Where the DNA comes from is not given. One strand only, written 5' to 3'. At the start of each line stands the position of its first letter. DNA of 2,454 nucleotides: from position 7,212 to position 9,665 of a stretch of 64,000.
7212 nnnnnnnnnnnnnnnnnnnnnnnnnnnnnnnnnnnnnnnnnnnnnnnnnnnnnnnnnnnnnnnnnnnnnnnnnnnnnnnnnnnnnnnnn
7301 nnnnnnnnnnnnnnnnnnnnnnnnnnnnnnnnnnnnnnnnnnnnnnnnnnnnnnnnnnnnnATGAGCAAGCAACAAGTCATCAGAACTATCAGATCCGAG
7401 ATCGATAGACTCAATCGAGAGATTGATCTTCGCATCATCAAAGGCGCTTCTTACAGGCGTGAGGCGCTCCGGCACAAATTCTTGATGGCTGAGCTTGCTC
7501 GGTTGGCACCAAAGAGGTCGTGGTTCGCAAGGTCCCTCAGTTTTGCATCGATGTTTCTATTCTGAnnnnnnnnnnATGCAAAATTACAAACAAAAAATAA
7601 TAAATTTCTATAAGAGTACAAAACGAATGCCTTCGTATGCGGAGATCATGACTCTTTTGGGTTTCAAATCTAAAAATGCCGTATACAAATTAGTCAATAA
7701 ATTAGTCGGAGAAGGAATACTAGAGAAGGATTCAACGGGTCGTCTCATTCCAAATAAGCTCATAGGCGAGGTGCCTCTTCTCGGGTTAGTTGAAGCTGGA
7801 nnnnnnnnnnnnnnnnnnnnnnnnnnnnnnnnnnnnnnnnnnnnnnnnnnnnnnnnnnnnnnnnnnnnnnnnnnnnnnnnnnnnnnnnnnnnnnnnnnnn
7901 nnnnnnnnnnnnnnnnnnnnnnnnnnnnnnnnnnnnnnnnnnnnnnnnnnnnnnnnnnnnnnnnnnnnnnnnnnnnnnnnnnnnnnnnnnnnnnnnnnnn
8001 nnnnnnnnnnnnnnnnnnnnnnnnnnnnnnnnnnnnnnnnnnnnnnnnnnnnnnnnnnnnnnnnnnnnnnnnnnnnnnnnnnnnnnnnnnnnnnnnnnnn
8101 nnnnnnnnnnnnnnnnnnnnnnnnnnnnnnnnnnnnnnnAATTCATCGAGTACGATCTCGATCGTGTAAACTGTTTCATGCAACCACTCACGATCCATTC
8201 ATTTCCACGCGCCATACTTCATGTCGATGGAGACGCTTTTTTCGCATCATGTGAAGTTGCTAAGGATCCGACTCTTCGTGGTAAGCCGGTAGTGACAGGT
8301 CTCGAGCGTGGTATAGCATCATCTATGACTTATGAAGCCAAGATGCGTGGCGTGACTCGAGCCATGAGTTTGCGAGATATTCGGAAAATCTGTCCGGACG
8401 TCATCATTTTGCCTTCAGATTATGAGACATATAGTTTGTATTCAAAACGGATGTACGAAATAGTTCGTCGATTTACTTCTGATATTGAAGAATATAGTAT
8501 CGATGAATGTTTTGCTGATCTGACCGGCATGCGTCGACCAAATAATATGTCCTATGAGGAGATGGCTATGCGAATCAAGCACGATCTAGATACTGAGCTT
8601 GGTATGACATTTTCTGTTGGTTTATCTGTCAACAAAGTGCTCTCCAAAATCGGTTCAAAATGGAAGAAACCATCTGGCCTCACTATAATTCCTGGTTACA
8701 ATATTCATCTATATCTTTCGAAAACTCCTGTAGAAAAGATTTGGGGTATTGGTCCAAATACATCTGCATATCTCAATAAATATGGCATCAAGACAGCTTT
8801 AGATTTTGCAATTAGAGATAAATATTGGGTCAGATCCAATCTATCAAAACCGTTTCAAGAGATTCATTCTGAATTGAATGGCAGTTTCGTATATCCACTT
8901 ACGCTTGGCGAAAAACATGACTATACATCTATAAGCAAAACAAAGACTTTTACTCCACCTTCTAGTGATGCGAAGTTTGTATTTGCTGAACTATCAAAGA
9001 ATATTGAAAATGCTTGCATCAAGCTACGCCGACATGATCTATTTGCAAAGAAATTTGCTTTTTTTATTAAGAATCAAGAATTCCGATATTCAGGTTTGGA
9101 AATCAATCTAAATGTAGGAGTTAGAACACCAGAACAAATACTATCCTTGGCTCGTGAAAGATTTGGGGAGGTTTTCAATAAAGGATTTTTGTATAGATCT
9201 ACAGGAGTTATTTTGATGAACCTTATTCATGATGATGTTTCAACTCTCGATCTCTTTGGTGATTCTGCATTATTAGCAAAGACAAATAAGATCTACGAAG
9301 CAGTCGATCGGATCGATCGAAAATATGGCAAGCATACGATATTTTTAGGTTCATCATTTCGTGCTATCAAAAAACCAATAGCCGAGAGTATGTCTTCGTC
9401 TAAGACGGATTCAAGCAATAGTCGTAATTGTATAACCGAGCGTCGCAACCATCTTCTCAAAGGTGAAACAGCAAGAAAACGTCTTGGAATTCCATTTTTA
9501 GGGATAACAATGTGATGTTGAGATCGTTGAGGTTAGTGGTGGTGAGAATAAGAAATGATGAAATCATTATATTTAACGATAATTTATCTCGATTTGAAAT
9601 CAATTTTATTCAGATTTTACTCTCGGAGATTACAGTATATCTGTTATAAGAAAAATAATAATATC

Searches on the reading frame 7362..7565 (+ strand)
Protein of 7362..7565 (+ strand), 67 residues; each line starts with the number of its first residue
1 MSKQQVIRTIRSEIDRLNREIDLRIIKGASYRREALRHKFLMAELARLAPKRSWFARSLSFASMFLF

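Call 9: search_protein_families(library=pfam, proteins=[window:7362-7565:+])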
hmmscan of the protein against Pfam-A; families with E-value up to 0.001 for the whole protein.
window:7362-7565:+ (67 aa): 0 families

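Call 34: search_protein_families(library=ncbifam, proteins=[window:7362-7565:+], max_evalue=0.1)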
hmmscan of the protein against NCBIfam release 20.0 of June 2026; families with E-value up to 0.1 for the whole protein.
window:7362-7565:+ (67 aa): 0 families

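Call 35: search_protein_families(library=pfam, proteins=[window:7362-7565:+], max_evalue=10)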
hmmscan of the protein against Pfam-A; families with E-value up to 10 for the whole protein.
window:7362-7565:+ (67 aa): 0 families

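Call 60: find_homologous_proteins(query=window:7362-7565:+, max_evalue=0.001)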
Query window:7362-7565:+ (67 aa): 41 proteins with E <= 0.001 among 41 candidates.
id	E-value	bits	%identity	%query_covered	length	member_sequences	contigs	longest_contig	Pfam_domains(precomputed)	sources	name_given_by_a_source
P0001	6.7e-34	131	100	100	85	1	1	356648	-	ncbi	ncbi:MAG: hypothetical protein WC648_00090 [Candidatus Paceibacterota bacterium]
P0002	4.4e-27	110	81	100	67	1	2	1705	-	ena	-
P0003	1.2e-25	105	70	100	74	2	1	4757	-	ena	-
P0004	8.9e-25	103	78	100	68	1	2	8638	-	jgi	jgi:hypothetical protein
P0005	1.8e-24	102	78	100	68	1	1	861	-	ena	-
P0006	2.0e-24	102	75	100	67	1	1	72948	-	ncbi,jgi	ncbi:MAG: hypothetical protein WC666_00685 [Candidatus Paceibacterota bacterium]|jgi:hypothetical pr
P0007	2.3e-24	101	79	100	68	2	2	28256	-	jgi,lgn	jgi:hypothetical protein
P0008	5.2e-24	100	78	100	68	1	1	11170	-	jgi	jgi:hypothetical protein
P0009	1.4e-23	99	75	100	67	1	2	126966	-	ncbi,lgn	ncbi:MAG: hypothetical protein AAB470_00030 [Patescibacteria group bacterium]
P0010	2.4e-23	98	75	100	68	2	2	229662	-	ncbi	-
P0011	2.4e-23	98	76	100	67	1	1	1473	-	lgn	-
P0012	2.6e-23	98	73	100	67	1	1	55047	-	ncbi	ncbi:MAG: hypothetical protein V4481_00790 [Patescibacteria group bacterium]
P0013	4.0e-23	97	74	100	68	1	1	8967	-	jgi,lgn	-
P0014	6.2e-23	97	73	100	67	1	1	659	-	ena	-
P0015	6.6e-23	97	76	100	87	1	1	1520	-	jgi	-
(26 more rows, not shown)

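Call 68: predict_structure(alignment_id=A2)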
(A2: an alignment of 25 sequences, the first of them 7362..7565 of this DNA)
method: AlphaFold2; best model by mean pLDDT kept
length: 67 residues; sequences in the alignment: 25
mean_pLDDT: 83.0   pTM: 0.59
mean pLDDT of the five models: 83.0, 82.6, 79.9, 79.5, 76.9
residues with pLDDT >= 90: 39; 70-90: 9; 50-70: 19; < 50: 0
segments of 3 or more residues with pLDDT < 50: none
pLDDT, mean of each block of 10 residues (from residue 1): 87 96 97 95 86 56 58
secondary structure, 60 per line:
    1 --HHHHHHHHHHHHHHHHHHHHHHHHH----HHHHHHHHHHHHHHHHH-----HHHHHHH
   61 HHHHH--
elements in order: H3-27 H32-48 H54-65
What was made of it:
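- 7362..7565 (+): First gene of the operon: a conserved, uncharacterised 67-aa protein, predicted as a helical hairpin with a hydrophobic C-terminal tail. AlphaFold2 mean pLDDT is 83 (call 68).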

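Call 70: fold_search(model_id=the predicted structure, library=pdb)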
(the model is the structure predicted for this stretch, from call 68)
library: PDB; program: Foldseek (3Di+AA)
matches with E <= 10: 55; with E <= 0.001: 0
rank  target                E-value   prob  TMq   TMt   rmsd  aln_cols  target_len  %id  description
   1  1skv_C                1.2e+00  0.97  0.67  0.77   0.5        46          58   15  Crystal Structure of D-63 from Sulfolobus Spindle Virus 1 (released 2004-07-13)
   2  1skv_B                1.6e+00  0.85  0.68  0.74   6.3        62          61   11  Crystal Structure of D-63 from Sulfolobus Spindle Virus 1 (released 2004-07-13)
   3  8cwy_B                1.7e+00  0.80  0.69  0.63   4.3        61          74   20  Accurate computational design of genetically encoded 3D protein crystals (released 2023-11-01)
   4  8cws_B                1.8e+00  0.87  0.70  0.84   2.0        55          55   20  Accurate computational design of genetically encoded 3D protein crystals (released 2023-11-01)
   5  9qmp                  2.6e+00  0.66  0.67  0.12   5.5        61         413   16  E.coli seryl-tRNA synthetase (released 2025-05-14)
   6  6r1m_A                3.1e+00  0.84  0.67  0.11   0.5        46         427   17  Crystal structure of E. coli seryl-tRNA synthetase complexed to seryl sulfamoyl adenosine (released 2020-01-22)
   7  6r1m_B                3.1e+00  0.60  0.68  0.11   5.5        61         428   16  Crystal structure of E. coli seryl-tRNA synthetase complexed to seryl sulfamoyl adenosine (released 2020-01-22)
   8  6hdz_A                3.1e+00  0.54  0.66  0.11   5.7        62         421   16  Pseudomonas aeruginosa Seryl-tRNA Synthetase in Complex with 5'-O-(N-(L-seryl)-Sulfamoyl)uridine (released 2019-12-04)
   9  2djv_MODEL_1_A        3.1e+00  0.20  0.44  0.38   4.1        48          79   19  Solution structures of the WHEP-TRS domain of human methionyl-tRNA synthetase (released 2006-10-05)
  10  6he3_A                3.4e+00  0.54  0.66  0.11   5.7        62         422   16  Pseudomonas aeruginosa Seryl-tRNA Synthetase in Complex with 5'-O-(N-(L-seryl)-sulfamoyl)cytidine (released 2019-12-04)
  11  6r1o                  3.6e+00  0.77  0.67  0.11   0.6        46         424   17  Crystal structure of E. coli seryl-tRNA synthetase complexed to a seryl sulfamoyl adenosine derivative (released 2020-01-22)
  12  6x94                  3.9e+00  0.77  0.67  0.11   0.6        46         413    9  An orthogonal seryl-tRNA synthetase/tRNA pair for noncanonical amino acid mutagenesis in Escherichia coli (released 2020-11-04)
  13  6b87_B                4.4e+00  0.69  0.66  0.47   0.8        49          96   20  Crystal structure of transmembrane protein TMHC2_E (released 2018-03-14)
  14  6he1_A                4.7e+00  0.41  0.67  0.11   5.6        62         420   16  Pseudomonas aeruginosa Seryl-tRNA Synthetase in Complex with 5'-O-(N-(L-seryl)-sulfamoyl)N3-methyluridine (released 2019-12-04)
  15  6gir                  4.7e+00  0.07  0.29  0.08   5.5        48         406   19  Arabidopsis thaliana cytosolic seryl-tRNA synthetase (released 2019-01-02)
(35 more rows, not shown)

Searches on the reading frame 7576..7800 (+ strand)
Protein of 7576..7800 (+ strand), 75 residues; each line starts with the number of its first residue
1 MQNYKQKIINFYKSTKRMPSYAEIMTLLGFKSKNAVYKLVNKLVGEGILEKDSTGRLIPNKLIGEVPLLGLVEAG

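Call 35: search_protein_families(library=pfam, proteins=[window:7576-7800:+], max_evalue=10)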
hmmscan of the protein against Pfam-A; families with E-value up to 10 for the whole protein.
window:7576-7800:+ (75 aa): 7 families
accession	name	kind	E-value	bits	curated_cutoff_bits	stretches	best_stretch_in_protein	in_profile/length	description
PF01726.22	LexA_DNA_bind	-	0.00025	21.2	23.7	1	13-53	20-60/65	LexA DNA binding domain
PF09373.15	PMBR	-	0.00044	20.6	24.9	1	7-23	16-32/33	Pseudomurein-binding repeat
PF13730.12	HTH_36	-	0.0035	17.6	25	1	18-49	25-55/55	Helix-turn-helix domain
PF13518.12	HTH_28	-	0.014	15.9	25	1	5-50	2-45/52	Helix-turn-helix domain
PF22738.1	NNH7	-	0.027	15.1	27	1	17-52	2-36/225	NACHT N-terminal Helical domain 7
PF09339.16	HTH_IclR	-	0.07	13.4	22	1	20-52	20-51/52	IclR helix-turn-helix domain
PF08679.17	DsrD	-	0.082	13.7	24.2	1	5-55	2-55/65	Dissimilatory sulfite reductase D (DsrD)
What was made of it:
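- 7576..8139 (+): lexA: a winged-helix DNA-binding domain plus an S24 self-cleaving peptidase domain. Weak LexA_DNA_bind match at residues 13-53 (call 35).
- On LexA operator of the GAAC-N4-GTTC (Gram-positive) type: The Pfam LexA_DNA_bind match is weak: 21.2 bits, below the 23.7 gathering score (call 35).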

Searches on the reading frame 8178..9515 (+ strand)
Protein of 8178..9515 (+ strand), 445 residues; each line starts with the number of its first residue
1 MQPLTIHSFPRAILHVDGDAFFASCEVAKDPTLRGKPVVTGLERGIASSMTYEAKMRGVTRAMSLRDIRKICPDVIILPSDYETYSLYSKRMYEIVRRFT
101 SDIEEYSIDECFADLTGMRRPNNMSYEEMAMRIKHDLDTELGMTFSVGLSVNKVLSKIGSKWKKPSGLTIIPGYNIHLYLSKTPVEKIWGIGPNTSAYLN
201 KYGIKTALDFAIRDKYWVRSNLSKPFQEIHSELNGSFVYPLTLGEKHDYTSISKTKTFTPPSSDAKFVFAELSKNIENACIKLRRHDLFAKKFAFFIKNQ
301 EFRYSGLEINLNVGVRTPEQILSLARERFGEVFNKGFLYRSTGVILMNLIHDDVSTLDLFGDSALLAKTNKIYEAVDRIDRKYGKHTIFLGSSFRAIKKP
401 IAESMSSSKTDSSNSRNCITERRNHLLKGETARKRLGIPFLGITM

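Call 9: search_protein_families(library=pfam, proteins=[window:8178-9515:+])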
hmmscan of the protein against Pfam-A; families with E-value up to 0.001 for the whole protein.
window:8178-9515:+ (445 aa): 3 families
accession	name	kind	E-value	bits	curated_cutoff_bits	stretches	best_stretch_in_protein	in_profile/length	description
PF00817.25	IMS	-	1.5e-42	145.5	23.2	1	16-160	1-147/148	impB/mucB/samB family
PF11799.13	IMS_C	-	5.7e-12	46.5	20.7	1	251-359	3-109/109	impB/mucB/samB family C-terminal domain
PF11798.14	IMS_HHH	-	1e-05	25.9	24.4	1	177-204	5-32/32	IMS family HHH motif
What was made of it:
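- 8178..9515 (+): Y-family translesion DNA polymerase (Pol IV/DinB-like), the third gene of the operon. IMS, IMS_HHH and IMS_C domains (call 9).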

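Call 34: search_protein_families(library=ncbifam, proteins=[window:8178-9515:+], max_evalue=0.1)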
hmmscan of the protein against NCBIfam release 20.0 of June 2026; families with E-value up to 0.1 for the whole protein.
window:8178-9515:+ (445 aa): 11 families
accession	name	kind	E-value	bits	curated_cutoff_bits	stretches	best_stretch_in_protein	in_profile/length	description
NF002492.0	PRK01810.1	equivalog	6e-63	213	399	1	11-394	10-395/412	DNA polymerase IV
NF002751.0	PRK02794.1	equivalog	1.9e-62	211.5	371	1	12-397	39-421/425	DNA polymerase IV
NF002677.0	PRK02406.1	equivalog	5.9e-58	196.7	256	1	9-325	4-321/357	DNA polymerase IV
NF002848.0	PRK03103.1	subfamily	1e-56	192.2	381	1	11-396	4-394/410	DNA polymerase IV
NF002882.0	PRK03348.1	equivalog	3.6e-55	187.6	389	1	11-371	5-364/461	DNA polymerase IV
NF010731.0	PRK14133.1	equivalog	9.5e-53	179.6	362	1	11-359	3-346/352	DNA polymerase IV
NF003015.0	PRK03858.1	subfamily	4.8e-51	174.1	367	1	12-389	8-381/399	DNA polymerase IV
NF002955.0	PRK03609.1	subfamily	2.4e-41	142.1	431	1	16-391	5-392/422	translesion error-prone DNA polymerase V subunit UmuC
NF002883.0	PRK03352.1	equivalog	2.7e-38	132.1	330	1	10-222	4-216/347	DNA polymerase IV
NF002292.0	PRK01216.1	equivalog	2.7e-33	115.5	339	1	13-283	3-276/351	DNA polymerase IV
NF047346.1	SCCmet_ssDNA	equivalog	0.042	13.9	75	0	262-299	21-57/93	cassette chromosome ssDNA-binding protein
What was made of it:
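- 8178..9515 (+): Pol IV NCBIfam models match at 6e-63, below their equivalog cut-offs (call 34).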
